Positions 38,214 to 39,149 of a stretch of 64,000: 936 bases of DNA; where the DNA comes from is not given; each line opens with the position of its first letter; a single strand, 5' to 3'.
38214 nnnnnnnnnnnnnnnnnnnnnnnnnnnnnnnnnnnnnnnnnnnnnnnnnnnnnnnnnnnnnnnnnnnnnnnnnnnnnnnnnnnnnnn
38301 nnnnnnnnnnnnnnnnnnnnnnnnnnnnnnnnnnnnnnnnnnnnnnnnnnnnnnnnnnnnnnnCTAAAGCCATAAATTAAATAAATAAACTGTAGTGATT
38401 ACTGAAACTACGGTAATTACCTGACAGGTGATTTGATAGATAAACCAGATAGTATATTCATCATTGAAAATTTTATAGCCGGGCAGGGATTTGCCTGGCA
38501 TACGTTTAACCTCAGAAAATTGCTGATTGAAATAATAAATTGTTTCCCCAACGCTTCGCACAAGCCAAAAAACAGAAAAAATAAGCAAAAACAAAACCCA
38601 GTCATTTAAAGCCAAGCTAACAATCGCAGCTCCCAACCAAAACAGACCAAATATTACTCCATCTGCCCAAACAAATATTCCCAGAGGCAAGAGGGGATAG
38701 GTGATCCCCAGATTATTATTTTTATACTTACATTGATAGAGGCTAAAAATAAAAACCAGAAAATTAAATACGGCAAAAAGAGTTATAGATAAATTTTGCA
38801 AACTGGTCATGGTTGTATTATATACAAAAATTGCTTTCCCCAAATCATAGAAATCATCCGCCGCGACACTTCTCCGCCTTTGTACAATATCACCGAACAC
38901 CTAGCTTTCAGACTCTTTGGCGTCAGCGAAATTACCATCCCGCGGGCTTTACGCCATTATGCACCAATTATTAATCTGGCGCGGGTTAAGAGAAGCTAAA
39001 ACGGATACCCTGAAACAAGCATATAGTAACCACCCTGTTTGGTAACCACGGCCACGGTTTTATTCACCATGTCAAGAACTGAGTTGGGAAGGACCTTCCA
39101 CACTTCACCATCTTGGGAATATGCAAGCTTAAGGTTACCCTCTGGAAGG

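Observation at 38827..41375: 112-bp direct repeat brackets the beta-helix surface-protein gene and leaves an orphan GT-C 5' fragment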

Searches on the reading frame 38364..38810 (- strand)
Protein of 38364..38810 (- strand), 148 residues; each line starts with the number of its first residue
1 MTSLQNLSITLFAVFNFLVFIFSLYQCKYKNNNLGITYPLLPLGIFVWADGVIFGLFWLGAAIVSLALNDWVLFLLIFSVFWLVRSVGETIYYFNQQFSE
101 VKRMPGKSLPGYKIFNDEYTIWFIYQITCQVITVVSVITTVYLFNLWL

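Call 9: search_protein_families(library=pfam, proteins=[window:38364-38810:-], max_evalue=0.01)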
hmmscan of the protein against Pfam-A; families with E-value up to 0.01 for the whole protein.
window:38364-38810:- (148 aa): 0 families

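Call 36: find_related_loci(query=A3, collection=genome_contigs, flank=6000)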
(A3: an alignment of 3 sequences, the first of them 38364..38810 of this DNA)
Query A3 (148 aa) in genome_contigs; peptide patterns used: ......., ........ (x = any residue, [..] = any of these).
138 stretches matched a pattern; 3 encode a relative of the query (tblastn E <= 1e-3); 3 distinct loci.
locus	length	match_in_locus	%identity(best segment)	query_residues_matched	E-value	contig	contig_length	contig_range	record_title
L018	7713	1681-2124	54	1-148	1e-47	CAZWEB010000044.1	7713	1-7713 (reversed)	MAG TPA_asm: Candidatus Woesearchaeota archaeon isolate SRP178699_co1_446 genome assembly, contig: NODE_13564_length_771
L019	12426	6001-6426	49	5-147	1e-43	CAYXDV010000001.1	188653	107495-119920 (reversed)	MAG TPA_asm: uncultured Gammaproteobacteria bacterium isolate SRP170004_co1_52 genome assembly, contig: NODE_70_length_1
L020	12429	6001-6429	39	9-148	1e-21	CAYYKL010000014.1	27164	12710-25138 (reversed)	MAG TPA_asm: uncultured Pseudomonadales bacterium isolate SRP192515_co2_10 genome assembly, contig: NODE_1322_length_271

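Call 44: search_protein_families(library=ncbifam, proteins=[window:38364-38810:-], max_evalue=0.001)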
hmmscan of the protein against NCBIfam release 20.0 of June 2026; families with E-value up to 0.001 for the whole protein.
window:38364-38810:- (148 aa): 0 families

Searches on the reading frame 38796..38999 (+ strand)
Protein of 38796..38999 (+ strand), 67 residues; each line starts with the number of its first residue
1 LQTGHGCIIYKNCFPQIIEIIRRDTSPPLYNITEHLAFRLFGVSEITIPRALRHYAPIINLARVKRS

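Call 9: search_protein_families(library=pfam, proteins=[window:38796-38999:+], max_evalue=0.01)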
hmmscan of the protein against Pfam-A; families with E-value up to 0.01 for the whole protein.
window:38796-38999:+ (67 aa): 0 families
